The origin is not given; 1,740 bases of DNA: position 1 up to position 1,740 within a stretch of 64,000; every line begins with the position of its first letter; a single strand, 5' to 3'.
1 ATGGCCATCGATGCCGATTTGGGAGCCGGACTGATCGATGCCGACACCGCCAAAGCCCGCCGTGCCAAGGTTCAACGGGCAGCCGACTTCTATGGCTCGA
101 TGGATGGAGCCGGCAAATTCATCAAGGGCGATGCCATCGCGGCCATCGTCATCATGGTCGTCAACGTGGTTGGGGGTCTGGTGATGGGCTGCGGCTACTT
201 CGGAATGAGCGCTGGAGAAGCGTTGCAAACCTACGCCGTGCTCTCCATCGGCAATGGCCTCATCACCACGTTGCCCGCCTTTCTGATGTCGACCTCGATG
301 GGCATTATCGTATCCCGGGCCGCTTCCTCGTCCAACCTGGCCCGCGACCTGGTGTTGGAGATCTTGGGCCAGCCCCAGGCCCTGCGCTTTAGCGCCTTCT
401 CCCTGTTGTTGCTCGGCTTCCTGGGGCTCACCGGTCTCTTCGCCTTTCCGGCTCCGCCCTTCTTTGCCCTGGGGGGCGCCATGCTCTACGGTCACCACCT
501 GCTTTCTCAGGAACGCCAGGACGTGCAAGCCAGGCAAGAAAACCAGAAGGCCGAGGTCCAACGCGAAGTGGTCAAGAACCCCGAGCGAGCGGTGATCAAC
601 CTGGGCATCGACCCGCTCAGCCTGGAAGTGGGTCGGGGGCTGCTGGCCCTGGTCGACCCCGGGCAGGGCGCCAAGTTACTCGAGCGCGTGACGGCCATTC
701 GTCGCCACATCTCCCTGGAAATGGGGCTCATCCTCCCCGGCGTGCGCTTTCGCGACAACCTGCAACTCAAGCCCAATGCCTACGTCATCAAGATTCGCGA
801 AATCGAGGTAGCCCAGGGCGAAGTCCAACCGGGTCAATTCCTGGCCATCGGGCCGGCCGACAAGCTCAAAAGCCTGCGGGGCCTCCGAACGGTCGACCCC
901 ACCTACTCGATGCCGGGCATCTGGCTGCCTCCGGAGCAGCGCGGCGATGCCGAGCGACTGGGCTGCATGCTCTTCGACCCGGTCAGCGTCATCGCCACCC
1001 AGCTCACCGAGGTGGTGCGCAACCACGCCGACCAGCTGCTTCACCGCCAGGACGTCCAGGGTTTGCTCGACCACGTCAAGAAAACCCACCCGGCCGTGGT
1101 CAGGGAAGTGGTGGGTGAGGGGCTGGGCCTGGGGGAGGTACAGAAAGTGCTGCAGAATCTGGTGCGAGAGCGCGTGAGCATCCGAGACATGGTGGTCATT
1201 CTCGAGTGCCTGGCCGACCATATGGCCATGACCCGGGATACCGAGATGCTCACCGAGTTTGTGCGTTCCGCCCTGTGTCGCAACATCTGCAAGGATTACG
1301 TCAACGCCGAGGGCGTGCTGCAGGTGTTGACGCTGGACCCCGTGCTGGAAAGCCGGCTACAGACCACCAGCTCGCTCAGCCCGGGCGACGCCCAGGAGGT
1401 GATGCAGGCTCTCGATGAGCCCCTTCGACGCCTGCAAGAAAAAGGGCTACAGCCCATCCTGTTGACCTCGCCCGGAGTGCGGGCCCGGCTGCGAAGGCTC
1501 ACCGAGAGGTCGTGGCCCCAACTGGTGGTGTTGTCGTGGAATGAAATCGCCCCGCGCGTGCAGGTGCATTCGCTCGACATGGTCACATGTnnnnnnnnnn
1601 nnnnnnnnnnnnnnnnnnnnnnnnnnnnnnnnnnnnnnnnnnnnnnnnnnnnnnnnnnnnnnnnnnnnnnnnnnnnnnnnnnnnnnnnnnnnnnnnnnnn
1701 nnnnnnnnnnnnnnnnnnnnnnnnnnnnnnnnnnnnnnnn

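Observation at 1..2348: FlhA/SctV gene followed by an overlapping gene for a polytopic membrane protein with a C39-like peptidase domain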

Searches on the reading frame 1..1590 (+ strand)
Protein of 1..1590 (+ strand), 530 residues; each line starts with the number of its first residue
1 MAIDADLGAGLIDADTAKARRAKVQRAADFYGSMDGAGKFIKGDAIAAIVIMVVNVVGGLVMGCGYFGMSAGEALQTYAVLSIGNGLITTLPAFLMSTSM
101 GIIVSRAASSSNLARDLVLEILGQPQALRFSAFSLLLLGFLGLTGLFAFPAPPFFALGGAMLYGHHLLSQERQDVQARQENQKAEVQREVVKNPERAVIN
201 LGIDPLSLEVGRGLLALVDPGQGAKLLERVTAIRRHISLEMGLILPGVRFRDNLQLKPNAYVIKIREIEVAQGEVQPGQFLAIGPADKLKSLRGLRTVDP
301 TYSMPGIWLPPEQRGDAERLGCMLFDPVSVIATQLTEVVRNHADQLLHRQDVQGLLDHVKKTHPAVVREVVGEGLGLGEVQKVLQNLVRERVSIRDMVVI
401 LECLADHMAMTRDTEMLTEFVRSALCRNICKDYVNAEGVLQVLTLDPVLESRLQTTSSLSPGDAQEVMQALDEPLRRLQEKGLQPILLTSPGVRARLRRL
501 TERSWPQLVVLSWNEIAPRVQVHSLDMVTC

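Call 3: search_protein_families(library=pfam, proteins=[window:1-1590:+], max_evalue=0.1)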
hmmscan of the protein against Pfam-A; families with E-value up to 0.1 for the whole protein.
window:1-1590:+ (530 aa): 1 family
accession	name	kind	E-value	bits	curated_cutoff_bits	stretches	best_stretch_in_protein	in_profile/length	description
PF00771.25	FHIPEP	-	2.7e-162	542.1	29.1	1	1-520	132-656/657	FHIPEP family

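Call 4: search_protein_families(library=ncbifam, proteins=[window:1-1590:+], max_evalue=0.1)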
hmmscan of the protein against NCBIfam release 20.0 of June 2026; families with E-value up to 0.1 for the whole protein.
window:1-1590:+ (530 aa): 5 families
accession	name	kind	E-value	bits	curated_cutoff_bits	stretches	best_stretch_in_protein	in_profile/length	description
TIGR01398.1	FlhA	equivalog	2.7e-156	521.7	772.1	1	1-528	147-678/678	flagellar biosynthesis protein FlhA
TIGR01399.1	hrcV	equivalog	8.6e-103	345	692.25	1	1-527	143-676/677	type III secretion system export apparatus subunit SctV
NF011865.0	PRK15337.1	equivalog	4e-91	306.4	800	1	1-525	153-683/686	EscV/YscV/HrcV family type III secretion system export apparatus protein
NF009363.0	PRK12720.1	equivalog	4e-84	283.3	993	1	1-527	157-670/683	EscV/YscV/HrcV family type III secretion system export apparatus protein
NF004571.0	PRK05910.1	equivalog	3.8e-37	128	670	2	332-525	381-574/584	type III secretion system protein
